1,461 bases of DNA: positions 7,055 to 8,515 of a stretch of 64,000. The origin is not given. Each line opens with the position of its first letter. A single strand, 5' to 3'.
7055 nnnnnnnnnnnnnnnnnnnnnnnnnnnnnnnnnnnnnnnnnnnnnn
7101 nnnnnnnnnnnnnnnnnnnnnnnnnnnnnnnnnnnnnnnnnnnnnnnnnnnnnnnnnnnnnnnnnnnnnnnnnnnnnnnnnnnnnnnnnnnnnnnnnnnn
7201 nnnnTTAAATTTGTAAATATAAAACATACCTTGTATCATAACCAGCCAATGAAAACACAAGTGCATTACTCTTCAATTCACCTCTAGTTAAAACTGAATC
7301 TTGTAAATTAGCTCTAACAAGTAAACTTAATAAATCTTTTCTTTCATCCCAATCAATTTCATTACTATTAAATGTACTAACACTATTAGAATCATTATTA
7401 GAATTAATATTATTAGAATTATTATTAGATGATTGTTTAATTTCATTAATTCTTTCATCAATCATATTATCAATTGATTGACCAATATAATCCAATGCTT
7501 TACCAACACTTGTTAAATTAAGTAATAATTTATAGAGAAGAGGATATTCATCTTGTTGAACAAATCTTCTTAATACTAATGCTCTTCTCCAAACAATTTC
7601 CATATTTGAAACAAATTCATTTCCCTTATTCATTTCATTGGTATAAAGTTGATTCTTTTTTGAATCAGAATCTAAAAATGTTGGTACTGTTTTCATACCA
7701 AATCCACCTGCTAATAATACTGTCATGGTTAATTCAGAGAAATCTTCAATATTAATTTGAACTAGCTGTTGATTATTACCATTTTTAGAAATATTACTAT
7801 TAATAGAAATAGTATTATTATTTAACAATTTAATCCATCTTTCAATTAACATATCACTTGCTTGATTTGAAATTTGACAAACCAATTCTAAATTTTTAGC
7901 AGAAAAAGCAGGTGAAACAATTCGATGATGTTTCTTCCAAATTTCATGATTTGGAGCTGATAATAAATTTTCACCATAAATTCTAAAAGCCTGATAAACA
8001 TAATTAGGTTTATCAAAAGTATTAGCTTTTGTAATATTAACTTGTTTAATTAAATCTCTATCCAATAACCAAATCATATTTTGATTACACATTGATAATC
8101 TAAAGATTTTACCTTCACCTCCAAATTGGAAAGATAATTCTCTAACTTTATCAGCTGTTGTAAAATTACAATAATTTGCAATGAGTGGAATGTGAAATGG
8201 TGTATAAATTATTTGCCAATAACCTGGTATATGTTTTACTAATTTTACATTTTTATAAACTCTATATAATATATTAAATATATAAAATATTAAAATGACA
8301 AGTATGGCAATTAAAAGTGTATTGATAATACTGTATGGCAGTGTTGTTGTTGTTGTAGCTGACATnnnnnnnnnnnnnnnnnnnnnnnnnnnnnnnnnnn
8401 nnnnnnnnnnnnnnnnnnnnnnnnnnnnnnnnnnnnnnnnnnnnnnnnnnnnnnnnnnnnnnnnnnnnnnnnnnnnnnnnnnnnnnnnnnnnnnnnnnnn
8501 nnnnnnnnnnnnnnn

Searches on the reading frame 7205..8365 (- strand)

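Call 83: search_protein_families(library=pfam, proteins=[window:7205-8365:-], max_evalue=0.001)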
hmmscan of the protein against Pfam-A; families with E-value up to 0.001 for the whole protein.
window:7205-8365:- (386 aa): 1 family
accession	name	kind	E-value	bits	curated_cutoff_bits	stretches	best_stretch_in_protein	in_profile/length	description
PF00067.27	p450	-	1.1e-13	51.3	22.8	1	58-190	6-143/462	Cytochrome P450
